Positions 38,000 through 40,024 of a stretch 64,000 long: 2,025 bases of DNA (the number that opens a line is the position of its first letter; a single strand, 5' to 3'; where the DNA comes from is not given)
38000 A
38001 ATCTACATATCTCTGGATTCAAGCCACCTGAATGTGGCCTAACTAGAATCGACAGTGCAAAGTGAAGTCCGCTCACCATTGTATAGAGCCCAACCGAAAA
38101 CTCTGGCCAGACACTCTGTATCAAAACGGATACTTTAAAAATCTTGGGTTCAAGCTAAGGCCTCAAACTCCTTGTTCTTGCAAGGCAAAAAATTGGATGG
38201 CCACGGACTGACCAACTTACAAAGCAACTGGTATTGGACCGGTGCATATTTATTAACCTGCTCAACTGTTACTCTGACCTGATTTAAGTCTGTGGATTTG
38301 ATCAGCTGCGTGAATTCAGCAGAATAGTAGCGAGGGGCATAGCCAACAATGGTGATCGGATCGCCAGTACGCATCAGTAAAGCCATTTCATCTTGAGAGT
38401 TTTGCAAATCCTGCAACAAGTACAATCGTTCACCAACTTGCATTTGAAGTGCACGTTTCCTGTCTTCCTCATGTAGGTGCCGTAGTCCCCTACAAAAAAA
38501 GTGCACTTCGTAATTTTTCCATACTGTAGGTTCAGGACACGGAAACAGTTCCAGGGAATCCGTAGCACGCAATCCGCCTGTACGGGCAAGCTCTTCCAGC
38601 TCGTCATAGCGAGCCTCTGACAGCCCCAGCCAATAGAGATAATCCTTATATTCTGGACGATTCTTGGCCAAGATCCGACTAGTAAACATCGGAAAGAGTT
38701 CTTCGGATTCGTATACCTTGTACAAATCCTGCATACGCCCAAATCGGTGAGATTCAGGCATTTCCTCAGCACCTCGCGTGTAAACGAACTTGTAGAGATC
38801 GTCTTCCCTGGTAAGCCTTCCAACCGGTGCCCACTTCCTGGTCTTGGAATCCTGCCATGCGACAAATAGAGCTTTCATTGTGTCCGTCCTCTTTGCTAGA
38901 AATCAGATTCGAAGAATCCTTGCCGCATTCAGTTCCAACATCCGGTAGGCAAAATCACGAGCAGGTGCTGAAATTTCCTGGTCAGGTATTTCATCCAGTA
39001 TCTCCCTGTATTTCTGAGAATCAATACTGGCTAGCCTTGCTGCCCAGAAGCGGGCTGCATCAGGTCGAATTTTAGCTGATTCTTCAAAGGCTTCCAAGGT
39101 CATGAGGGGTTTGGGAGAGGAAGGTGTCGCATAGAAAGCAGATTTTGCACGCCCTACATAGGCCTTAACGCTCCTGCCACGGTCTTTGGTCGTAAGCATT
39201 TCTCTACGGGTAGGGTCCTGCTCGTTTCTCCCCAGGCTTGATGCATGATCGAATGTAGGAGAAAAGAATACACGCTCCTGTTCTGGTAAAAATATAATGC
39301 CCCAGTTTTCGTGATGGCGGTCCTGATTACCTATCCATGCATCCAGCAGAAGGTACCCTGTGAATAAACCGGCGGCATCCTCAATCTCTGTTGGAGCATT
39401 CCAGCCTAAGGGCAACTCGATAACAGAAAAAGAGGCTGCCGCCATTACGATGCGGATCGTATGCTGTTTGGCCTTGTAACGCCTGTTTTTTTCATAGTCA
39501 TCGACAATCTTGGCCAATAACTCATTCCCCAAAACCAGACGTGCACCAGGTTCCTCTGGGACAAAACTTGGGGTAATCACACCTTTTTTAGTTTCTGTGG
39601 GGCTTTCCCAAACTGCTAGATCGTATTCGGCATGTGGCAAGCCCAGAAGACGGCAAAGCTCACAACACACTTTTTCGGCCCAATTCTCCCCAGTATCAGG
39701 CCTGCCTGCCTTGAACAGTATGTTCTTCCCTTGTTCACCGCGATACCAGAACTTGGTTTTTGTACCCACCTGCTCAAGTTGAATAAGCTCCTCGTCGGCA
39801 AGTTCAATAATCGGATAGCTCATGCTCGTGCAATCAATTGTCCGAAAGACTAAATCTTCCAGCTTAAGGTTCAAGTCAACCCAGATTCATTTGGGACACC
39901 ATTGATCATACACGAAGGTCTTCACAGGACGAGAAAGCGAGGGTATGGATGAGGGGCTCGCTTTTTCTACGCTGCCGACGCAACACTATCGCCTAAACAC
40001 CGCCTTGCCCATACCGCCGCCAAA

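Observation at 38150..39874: Low-GC split HipA-like module in non-canonical order: kinase core first, then a 242-aa protein carrying a HipA-N-terminal-like domain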

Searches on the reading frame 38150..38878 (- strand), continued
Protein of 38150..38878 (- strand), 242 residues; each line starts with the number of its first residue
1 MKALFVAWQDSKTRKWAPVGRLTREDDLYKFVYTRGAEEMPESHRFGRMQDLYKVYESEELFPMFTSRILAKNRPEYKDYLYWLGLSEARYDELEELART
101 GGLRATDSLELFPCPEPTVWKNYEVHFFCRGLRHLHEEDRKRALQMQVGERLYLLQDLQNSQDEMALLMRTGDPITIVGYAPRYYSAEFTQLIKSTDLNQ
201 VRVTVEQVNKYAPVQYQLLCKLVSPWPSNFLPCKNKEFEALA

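Call 74: get_annotated_region(hit=H1, flank=3000)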
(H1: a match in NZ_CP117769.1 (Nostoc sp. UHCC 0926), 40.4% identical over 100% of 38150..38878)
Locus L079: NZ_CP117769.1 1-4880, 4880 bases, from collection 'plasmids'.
description: Nostoc sp. UHCC 0926 plasmid pn5, complete sequence
organism: Nostoc sp. UHCC 0926 (NCBI taxid 3025190)
taxonomy: Bacteria; Cyanobacteriota; Cyanophyceae; Nostocales; Nostocaceae; Nostoc; Nostoc sp. UHCC 0926
host: -; source: whole organism,lichen surface; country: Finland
typing (MOB-suite, as given by PLSDB): mobilizable; relaxase MOBP
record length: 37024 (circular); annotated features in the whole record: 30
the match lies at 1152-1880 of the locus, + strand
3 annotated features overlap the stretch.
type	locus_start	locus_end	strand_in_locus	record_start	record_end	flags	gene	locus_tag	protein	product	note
CDS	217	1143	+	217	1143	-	-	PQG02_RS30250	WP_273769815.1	HipA-like protein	-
CDS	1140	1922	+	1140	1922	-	-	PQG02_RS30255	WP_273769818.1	HIRAN domain-containing protein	-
CDS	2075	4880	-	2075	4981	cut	-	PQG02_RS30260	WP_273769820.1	DUF499 domain-containing protein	-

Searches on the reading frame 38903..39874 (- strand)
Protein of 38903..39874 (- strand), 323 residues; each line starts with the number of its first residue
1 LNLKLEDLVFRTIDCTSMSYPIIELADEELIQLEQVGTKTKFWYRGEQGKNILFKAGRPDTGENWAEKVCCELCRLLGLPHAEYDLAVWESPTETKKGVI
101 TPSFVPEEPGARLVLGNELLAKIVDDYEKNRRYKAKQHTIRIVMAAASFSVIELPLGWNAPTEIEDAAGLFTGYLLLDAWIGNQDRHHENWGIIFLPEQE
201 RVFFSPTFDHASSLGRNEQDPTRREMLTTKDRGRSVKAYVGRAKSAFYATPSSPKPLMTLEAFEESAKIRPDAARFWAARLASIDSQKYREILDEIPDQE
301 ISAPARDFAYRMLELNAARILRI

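Call 3: search_protein_families(library=pfam, proteins=[window:38903-39874:-], max_evalue=1)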
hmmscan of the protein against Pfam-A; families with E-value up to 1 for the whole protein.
window:38903-39874:- (323 aa): 3 families
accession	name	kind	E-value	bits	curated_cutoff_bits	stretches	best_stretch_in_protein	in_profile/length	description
PF07804.18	HipA_C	-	1.5e-07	31.7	30.5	1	39-260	7-184/213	HipA-like C-terminal domain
PF20613.4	HipA_2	-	2.6e-05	24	27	1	31-87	5-61/240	HipA-like kinase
PF03962.21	Mnd1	-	0.2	12.4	23.5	1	23-44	37-58/60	Mnd1 HTH domain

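Call 4: search_protein_families(library=ncbifam, proteins=[window:38903-39874:-], max_evalue=1)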
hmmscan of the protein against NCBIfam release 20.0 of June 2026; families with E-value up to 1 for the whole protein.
window:38903-39874:- (323 aa): 0 families

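Call 5: search_protein_families(library=padloc, proteins=[window:38903-39874:-], max_evalue=1)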
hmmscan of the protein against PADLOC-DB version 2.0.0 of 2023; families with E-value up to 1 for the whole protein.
window:38903-39874:- (323 aa): 9 families
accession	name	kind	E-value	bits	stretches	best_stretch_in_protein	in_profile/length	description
PDLC04344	PDC-M03A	-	8.6e-118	391.2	1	18-322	2-300/305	-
PDLC04342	PDC-M03A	-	6.4e-68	227.5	1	20-321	4-294/299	-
PDLC04341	PDC-M03A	-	3.3e-66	221.7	1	18-247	1-226/294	-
PDLC04345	PDC-M03A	-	2.8e-61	205.4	1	20-320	2-298/302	-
PDLC04338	PDC-M03A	-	4.3e-53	178.8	1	16-320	100-404/428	-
PDLC04337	PDC-M03A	-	3.2e-46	155.9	1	97-322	13-243/250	-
PDLC04340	PDC-M03A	-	1.7e-41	140.5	1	33-315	15-267/280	-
PDLC04343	PDC-M03A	-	2.1e-33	113.9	1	20-316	76-362/370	-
PDLC04339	PDC-M03A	-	2e-19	68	1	37-314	19-278/293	-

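Call 8: search_solved_structures(query=window:38903-39874:-, max_evalue=10, show_alignments=2)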
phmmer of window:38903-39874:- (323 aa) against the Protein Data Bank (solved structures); distinct sequences matched with E-value up to 10: 3.
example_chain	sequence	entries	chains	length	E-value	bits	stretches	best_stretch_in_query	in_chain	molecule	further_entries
3akj_A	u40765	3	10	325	0.015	17.8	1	173-231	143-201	CtkA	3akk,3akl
9ro8_A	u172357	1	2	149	0.32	13.4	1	245-288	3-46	ADP-ribosylcyclase toxin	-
5xxu_I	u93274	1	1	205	1.5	11.3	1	48-140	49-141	Ribosomal protein eS8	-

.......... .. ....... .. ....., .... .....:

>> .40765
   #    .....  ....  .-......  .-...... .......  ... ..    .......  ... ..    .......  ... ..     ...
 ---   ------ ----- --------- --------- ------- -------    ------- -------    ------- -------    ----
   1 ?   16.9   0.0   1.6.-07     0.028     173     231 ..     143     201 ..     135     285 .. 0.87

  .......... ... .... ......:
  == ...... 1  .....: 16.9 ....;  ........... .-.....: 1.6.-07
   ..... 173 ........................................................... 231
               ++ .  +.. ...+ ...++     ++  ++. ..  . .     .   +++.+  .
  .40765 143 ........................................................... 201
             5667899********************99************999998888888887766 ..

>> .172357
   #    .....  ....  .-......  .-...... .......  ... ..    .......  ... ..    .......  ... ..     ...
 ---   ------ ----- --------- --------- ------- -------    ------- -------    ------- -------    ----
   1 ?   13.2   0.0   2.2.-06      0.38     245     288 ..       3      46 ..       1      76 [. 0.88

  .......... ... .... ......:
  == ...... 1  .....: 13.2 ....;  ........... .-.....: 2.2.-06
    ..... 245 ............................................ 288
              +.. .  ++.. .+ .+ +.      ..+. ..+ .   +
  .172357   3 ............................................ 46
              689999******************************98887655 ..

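Call 17: find_homologous_proteins(query=window:38903-39874:-)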
Query window:38903-39874:- (323 aa): 4981 proteins with E <= 0.001 among 7401 candidates; the best 120 are listed.
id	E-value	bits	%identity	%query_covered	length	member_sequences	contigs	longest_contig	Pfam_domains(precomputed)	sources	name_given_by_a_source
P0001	8.8e-205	697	100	95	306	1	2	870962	PF07804.19,PF20613.5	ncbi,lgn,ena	-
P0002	3.4e-179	613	87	95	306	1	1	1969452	PF07804.19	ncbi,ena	-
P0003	9.4e-160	549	81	95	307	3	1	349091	PF07804.19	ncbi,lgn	-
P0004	2.8e-146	505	74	95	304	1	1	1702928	PF07804.19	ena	-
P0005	6.8e-146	504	71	97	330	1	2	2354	PF07804.19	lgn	-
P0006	2.2e-145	502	73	95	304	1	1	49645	PF07804.19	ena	-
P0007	4.6e-145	501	75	90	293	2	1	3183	PF07804.19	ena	-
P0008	1.4e-133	463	67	94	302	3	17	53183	PF07804.19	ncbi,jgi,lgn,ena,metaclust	ncbi:MAG TPA: hypothetical protein VIH29_07815 [Gallionella sp.]|metaclust:\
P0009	2.4e-133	462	68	94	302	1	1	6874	PF07804.19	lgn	-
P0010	1.2e-132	460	67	94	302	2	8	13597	PF07804.19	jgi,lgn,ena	-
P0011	1.6e-132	460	66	94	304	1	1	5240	PF07804.19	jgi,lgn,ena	-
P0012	5.3e-132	458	68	94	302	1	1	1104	PF07804.19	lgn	-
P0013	6.3e-132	458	67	94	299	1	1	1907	PF07804.19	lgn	-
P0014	1.3e-131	457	67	94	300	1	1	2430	PF07804.19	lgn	-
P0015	1.4e-130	453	66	94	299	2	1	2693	PF07804.19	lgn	-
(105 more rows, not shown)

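Call 20: find_encoding_contigs(protein=P0001, flank=10000, max_places=4)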
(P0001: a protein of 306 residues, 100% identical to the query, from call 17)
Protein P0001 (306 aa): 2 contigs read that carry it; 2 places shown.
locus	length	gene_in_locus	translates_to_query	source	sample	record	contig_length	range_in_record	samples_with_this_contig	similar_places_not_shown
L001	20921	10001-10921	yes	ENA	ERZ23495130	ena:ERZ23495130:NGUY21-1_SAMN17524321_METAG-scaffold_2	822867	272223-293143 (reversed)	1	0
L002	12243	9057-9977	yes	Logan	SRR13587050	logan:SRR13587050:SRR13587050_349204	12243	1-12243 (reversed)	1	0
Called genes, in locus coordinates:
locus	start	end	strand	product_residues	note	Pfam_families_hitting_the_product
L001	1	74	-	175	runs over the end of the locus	-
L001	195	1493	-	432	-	PF00817:IMS, PF11799:IMS_C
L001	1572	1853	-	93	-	PF13560:HTH_31 (weak), PF01381:HTH_3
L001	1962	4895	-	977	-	PF07715:Plug, PF00593:TonB_dep_Rec_b-barrel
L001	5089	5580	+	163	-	PF07511:DUF1525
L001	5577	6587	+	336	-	PF06834:TraU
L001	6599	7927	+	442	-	-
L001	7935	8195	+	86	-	-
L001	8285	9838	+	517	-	PF07916:TraG_N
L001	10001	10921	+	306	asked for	PF07804:HipA_C (weak), PF20613:HipA_2 (faint)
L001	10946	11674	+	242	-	PF08797:HIRAN (weak)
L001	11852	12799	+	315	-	PF13505:OMP_b-brl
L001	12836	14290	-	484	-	PF00171:Aldedh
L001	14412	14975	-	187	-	PF00440:TetR_N, PF21993:TetR_C_13_2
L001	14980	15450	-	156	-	PF07080:DUF1348, PF12680:SnoaL_2 (weak)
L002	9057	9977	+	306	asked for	PF07804:HipA_C (weak), PF20613:HipA_2 (faint)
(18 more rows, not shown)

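Call 23: search_solved_structures(query=A2, max_evalue=10, show_alignments=4)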
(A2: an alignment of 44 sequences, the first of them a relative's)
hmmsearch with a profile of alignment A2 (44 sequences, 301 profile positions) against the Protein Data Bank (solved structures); distinct sequences matched with E-value up to 10: 8.
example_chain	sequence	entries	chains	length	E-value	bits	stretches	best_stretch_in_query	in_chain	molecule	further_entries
3akj_A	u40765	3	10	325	1.3e-07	34.3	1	49-298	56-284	CtkA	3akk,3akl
4kqa_A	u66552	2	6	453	0.023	17.1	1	150-197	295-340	Protein H03A11.1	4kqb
8gjg_A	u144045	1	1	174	0.033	16.6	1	223-299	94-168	gluc_A04_0005 Binder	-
8ezr_B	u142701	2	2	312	0.27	13.6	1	153-189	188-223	HipT(Lp)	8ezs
7vkb_A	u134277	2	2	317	0.27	13.5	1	153-189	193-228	HipA_C domain-containing protein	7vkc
3tu6_A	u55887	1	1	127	0.34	13.2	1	20-85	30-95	Pseudoazurin (Blue copper protein)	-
7ab4_C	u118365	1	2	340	1.3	11.3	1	155-188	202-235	HipA_C domain-containing protein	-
7ab3_C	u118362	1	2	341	1.3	11.3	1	155-188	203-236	HipA_C domain-containing protein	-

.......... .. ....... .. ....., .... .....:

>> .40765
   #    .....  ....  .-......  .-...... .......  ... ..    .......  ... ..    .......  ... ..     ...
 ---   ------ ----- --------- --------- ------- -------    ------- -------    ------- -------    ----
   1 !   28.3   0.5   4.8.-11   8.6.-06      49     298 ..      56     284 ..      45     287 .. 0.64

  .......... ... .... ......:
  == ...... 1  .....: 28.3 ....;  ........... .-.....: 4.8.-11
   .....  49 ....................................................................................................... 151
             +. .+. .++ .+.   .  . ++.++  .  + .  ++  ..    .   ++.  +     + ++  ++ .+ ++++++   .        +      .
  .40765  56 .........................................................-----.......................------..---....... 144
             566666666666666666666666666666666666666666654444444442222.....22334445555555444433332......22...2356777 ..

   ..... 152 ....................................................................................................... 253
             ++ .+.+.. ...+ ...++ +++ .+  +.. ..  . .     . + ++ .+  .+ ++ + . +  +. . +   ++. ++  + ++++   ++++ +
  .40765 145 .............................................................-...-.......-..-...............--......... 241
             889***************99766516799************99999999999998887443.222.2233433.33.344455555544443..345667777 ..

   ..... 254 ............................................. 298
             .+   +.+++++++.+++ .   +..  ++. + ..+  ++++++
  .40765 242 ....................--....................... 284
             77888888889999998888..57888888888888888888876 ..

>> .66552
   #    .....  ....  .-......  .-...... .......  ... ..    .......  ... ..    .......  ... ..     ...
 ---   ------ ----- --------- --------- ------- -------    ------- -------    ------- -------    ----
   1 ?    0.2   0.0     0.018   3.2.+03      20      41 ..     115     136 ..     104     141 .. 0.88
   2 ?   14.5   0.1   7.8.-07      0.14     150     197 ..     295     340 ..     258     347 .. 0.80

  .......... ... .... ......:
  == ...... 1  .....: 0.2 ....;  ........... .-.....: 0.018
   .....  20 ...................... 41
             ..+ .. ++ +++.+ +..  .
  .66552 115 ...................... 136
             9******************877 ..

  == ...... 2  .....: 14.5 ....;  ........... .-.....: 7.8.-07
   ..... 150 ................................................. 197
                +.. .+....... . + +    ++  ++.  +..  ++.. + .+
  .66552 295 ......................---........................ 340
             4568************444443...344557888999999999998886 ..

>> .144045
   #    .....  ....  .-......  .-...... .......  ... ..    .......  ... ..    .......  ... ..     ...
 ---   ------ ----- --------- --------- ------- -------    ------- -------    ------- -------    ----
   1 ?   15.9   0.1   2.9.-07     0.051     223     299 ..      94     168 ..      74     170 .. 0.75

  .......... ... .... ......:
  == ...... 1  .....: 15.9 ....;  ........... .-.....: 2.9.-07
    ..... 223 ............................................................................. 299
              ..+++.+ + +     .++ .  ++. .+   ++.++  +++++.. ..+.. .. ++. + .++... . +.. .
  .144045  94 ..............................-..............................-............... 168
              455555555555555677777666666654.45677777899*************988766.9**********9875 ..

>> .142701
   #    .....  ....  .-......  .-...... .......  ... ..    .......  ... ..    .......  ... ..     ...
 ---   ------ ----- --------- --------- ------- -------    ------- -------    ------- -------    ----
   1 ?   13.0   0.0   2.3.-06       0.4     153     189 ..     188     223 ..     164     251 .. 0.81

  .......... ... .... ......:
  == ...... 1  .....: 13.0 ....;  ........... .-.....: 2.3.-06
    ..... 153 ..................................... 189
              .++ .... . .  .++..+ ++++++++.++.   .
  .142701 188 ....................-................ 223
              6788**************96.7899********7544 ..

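Call 42: predict_structure(alignment_id=A2)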
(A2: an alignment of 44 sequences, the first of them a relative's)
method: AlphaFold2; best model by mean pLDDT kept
length: 306 residues; sequences in the alignment: 44
mean_pLDDT: 87.4   pTM: 0.88
mean pLDDT of the five models: 87.4, 86.6, 85.5, 84.2, 82.6
residues with pLDDT >= 90: 176; 70-90: 93; 50-70: 33; < 50: 4
segments of 3 or more residues with pLDDT < 50: 113-115
pLDDT, mean of each block of 10 residues (from residue 1): 86 65 80 88 91 95 93 89 89 82 65 51 86 91 95 95 84 80 86 75 96 92 90 87 96 98 98 98 97 98 96
secondary structure, 60 per line:
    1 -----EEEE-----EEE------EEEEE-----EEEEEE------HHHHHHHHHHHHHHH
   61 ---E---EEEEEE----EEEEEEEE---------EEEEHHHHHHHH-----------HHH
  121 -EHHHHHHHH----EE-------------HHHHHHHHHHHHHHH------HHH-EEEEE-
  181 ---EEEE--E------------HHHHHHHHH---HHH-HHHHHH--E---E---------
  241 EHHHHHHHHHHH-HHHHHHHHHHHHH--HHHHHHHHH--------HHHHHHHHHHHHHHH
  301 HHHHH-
elements in order: E6-9 E15-17 E24-28 E34-39 H46-60 E68-73 E78-85 E95-98 H99-106 H123-130 H150-164 E175-179 E184-187 H203-211 H219-224 H242-252 H254-266 H269-277 H286-305
